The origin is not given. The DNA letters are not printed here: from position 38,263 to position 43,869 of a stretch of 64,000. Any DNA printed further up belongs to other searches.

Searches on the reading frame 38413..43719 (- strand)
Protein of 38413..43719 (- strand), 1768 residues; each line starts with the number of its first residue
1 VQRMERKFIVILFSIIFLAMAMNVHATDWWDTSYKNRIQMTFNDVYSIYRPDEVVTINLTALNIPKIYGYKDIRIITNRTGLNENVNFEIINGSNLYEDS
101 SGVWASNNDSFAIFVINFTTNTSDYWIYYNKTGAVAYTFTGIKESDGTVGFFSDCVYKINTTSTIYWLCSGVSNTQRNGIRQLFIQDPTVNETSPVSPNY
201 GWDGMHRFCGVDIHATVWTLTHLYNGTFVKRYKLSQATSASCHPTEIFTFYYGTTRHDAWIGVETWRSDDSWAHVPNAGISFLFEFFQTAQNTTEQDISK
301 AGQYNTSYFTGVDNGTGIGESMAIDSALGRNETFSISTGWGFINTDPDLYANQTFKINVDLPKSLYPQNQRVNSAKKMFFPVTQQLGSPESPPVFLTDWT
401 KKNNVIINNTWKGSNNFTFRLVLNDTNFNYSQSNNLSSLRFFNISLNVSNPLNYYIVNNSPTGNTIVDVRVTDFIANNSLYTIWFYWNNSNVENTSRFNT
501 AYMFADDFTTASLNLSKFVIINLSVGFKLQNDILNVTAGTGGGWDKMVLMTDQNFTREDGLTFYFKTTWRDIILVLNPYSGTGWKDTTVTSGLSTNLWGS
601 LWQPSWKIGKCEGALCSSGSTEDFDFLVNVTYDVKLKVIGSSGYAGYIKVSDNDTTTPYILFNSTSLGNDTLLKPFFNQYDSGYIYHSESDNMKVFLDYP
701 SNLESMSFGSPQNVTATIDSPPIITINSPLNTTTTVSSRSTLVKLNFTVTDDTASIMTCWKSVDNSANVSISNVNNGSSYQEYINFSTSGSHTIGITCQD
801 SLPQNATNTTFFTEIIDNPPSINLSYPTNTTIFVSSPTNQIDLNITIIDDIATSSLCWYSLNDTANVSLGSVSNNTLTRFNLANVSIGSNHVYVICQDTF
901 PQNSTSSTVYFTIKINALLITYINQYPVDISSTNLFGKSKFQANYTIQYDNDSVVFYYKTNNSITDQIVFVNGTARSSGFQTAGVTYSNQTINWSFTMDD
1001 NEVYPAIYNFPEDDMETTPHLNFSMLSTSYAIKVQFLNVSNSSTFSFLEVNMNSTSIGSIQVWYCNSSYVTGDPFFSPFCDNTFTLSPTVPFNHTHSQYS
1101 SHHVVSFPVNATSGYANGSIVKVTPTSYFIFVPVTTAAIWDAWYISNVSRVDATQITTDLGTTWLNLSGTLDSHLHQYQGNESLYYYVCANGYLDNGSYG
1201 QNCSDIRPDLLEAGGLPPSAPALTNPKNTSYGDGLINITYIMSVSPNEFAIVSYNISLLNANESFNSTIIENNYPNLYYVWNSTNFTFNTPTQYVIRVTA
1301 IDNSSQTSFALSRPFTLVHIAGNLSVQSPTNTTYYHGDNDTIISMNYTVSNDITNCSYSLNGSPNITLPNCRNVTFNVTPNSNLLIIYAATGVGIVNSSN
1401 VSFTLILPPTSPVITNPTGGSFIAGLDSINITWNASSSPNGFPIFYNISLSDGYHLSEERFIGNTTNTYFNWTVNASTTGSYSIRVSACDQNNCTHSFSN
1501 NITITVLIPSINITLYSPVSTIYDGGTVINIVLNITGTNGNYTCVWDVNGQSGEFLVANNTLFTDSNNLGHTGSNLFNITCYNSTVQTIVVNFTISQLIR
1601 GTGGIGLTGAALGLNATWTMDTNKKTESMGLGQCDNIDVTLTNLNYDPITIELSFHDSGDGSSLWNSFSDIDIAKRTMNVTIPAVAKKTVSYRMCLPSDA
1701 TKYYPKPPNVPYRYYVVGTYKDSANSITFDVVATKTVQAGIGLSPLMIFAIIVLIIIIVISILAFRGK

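Call 7: search_protein_families(library=pfam, proteins=[window:38413-43719:-], max_evalue=0.01)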
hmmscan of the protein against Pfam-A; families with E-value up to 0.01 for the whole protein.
window:38413-43719:- (1768 aa): 5 families
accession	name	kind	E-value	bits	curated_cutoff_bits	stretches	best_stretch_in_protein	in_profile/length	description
PF10102.14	DUF2341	-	0.0002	22.2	23.4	1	437-516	3-79/84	Domain of unknown function (DUF2341)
PF23608.1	Ig_ILCR1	-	0.00025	21.5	27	1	1243-1306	24-91/114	ILCR1 Ig-like domain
PF24384.1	Ig_TMM62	-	0.00037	20.6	27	1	1271-1316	77-123/128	TMEM62 Ig-like domain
PF08329.16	ChitinaseA_N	-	0.004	17.3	21.2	0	1472-1504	75-107/133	Chitinase A, N-terminal domain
PF18981.6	InlK_D3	-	0.0095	16.4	25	0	1466-1505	36-74/75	Internalin K domain (D3/D4)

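Call 8: search_protein_families(library=phrogs, proteins=[window:38413-43719:-], max_evalue=0.01)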
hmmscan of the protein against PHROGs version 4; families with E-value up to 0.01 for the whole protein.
window:38413-43719:- (1768 aa): 0 families

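Call 24: search_solved_structures(query=window:38413-43719:-, max_evalue=1)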
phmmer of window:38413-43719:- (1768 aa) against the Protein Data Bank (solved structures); distinct sequences matched with E-value up to 1: 1.
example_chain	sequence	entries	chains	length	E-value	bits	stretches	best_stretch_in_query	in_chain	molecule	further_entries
7nir_F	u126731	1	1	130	0.17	12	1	1029-1095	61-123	Nanobody8191 core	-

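Call 79: search_protein_families(library=ncbifam, proteins=[window:38413-43719:-], max_evalue=0.01)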
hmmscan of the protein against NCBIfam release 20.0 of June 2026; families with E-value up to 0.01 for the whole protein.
window:38413-43719:- (1768 aa): 0 families
